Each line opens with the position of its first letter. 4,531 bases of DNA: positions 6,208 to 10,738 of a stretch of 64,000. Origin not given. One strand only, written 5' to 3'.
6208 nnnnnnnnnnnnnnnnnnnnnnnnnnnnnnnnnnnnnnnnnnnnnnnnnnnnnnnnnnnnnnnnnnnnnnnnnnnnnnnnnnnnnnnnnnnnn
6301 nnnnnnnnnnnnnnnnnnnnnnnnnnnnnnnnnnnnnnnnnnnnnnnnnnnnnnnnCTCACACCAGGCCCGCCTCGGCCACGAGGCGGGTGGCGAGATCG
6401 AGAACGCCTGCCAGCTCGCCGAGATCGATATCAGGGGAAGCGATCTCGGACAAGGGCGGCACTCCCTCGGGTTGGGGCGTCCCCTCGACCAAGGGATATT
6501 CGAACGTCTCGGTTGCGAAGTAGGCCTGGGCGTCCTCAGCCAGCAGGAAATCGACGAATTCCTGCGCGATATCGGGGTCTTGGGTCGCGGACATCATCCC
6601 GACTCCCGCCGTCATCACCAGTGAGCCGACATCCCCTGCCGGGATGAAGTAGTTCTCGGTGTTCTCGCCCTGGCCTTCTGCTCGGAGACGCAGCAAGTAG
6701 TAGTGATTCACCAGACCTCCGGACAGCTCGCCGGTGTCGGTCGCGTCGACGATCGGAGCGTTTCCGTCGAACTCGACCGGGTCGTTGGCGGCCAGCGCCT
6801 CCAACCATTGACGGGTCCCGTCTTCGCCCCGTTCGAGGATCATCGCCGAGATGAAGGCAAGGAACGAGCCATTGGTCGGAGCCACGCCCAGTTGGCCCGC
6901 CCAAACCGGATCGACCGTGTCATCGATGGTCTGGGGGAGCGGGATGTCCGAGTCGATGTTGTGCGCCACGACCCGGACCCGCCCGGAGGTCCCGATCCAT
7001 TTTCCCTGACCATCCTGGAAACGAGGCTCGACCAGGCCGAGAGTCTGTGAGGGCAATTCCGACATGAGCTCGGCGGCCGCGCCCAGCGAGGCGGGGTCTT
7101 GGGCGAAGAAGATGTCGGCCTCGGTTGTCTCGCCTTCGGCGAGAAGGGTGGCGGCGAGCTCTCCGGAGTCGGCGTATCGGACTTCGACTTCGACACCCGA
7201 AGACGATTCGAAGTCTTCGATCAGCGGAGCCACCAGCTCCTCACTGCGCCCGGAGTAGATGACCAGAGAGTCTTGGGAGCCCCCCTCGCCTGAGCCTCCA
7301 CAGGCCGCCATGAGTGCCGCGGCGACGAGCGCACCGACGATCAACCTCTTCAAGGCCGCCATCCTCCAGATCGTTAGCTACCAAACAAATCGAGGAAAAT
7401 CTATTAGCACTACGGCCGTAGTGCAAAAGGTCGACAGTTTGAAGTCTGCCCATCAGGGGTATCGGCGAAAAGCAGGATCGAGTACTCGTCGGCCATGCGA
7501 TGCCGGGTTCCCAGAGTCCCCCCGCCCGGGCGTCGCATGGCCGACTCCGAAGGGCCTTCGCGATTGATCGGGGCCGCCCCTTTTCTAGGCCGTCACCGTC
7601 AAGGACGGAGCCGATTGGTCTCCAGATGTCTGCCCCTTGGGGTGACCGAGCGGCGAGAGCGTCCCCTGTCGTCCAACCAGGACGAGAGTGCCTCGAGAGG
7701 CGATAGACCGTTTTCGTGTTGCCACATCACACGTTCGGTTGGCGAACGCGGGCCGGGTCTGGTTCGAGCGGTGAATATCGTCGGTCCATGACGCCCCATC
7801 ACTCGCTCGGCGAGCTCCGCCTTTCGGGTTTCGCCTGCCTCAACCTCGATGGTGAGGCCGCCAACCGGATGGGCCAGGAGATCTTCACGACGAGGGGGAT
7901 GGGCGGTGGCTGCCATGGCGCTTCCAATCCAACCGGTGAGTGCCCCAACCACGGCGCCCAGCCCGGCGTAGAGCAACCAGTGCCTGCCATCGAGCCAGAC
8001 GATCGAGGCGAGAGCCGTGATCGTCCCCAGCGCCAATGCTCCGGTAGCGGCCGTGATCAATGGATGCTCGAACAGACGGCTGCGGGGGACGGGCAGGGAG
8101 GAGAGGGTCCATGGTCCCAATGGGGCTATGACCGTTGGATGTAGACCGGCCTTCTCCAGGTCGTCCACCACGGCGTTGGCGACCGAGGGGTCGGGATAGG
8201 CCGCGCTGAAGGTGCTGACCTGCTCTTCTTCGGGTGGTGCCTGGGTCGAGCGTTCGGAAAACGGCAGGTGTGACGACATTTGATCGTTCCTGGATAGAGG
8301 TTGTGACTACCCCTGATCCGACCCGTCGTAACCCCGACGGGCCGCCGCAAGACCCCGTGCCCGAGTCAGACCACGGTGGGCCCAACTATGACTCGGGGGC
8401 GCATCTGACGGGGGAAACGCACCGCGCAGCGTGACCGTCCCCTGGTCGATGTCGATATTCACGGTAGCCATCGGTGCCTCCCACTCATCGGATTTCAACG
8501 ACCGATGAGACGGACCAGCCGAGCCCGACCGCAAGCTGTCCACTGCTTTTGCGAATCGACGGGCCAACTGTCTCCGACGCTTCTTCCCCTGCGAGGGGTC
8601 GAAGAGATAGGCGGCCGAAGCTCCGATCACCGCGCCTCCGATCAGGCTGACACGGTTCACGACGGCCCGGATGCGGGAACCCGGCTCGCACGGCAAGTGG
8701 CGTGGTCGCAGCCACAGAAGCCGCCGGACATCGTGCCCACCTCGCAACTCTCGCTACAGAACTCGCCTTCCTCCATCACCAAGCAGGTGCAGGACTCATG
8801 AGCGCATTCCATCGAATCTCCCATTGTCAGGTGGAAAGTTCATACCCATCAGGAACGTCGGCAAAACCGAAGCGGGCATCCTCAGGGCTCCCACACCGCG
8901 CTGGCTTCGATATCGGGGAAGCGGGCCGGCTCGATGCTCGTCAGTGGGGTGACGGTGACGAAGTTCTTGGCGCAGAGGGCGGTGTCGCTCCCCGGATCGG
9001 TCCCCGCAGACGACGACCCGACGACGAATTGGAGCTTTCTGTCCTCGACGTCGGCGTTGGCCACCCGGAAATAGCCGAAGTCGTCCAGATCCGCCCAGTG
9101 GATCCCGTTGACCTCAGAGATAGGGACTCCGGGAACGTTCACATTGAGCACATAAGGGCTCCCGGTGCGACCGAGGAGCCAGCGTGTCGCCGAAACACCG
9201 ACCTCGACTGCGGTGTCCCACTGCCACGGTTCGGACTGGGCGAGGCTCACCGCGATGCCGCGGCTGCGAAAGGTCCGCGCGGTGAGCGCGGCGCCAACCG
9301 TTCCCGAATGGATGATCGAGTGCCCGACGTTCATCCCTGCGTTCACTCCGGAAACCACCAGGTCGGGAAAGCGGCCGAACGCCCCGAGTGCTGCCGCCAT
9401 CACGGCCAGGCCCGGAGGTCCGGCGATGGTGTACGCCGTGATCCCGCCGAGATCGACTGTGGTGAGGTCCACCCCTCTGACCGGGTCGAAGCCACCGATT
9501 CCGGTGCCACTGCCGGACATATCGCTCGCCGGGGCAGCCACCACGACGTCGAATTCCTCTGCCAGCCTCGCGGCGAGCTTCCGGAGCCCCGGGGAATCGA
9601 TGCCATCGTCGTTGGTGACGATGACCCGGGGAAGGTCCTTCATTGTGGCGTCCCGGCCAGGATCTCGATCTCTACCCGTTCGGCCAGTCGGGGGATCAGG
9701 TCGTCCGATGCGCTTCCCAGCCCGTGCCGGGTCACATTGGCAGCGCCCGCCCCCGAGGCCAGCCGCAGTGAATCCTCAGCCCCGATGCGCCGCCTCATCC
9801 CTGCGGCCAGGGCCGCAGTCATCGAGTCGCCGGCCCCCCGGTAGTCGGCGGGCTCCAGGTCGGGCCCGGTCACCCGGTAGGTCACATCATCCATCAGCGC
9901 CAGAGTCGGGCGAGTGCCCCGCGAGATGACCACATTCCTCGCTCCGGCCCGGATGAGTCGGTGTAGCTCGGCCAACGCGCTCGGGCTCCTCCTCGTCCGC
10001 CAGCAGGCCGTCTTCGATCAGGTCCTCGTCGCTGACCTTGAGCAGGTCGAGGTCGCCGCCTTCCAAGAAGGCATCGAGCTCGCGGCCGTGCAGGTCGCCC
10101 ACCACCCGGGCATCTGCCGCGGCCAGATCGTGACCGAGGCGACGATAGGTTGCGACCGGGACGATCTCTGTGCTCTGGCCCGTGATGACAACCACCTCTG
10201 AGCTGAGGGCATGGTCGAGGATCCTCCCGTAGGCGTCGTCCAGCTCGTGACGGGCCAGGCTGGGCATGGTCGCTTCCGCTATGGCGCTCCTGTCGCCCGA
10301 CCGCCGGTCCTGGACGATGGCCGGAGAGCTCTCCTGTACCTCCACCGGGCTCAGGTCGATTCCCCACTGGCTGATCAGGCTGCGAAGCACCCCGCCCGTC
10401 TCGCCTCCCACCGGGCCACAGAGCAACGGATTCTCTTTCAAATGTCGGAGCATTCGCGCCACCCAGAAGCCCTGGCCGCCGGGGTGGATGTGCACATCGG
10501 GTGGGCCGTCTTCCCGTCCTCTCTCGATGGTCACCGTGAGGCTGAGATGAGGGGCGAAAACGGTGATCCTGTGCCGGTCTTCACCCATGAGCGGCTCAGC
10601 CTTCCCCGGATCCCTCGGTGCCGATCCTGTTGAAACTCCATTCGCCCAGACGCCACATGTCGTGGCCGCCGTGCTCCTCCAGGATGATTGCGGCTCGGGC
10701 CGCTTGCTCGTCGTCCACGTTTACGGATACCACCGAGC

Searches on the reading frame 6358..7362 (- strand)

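Call 11: search_protein_families(library=pfam, proteins=[window:6358-7362:-], max_evalue=0.001)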
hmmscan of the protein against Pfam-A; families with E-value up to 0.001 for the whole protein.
window:6358-7362:- (334 aa): 4 families
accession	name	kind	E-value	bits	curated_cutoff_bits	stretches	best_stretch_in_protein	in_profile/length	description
PF13531.11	SBP_bac_11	-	3e-14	53.8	25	1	34-283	3-222/227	Bacterial extracellular solute-binding protein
PF13343.11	SBP_bac_6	-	1.6e-13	51.2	24.6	1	114-296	49-220/245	Bacterial extracellular solute-binding protein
PF13416.11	SBP_bac_8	-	4.9e-11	43.4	27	1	47-297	2-267/279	Bacterial extracellular solute-binding protein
PF01547.30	SBP_bac_1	-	1.7e-09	38.5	26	1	43-280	10-307/307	Bacterial extracellular solute-binding protein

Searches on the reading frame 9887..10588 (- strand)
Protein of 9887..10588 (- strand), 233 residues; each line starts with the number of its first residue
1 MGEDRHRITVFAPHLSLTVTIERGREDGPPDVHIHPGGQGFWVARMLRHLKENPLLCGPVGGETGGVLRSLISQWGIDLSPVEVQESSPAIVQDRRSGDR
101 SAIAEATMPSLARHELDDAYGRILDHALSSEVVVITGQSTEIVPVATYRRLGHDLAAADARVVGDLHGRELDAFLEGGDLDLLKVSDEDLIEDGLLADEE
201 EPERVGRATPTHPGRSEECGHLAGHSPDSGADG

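Call 11: search_protein_families(library=pfam, proteins=[window:9887-10588:-], max_evalue=0.001)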
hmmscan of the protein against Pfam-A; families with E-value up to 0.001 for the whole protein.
window:9887-10588:- (233 aa): 1 family
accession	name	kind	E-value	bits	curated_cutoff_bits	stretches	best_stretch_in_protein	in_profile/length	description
PF00294.29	PfkB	-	3.1e-06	27.2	25.8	1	29-89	28-89/302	pfkB family carbohydrate kinase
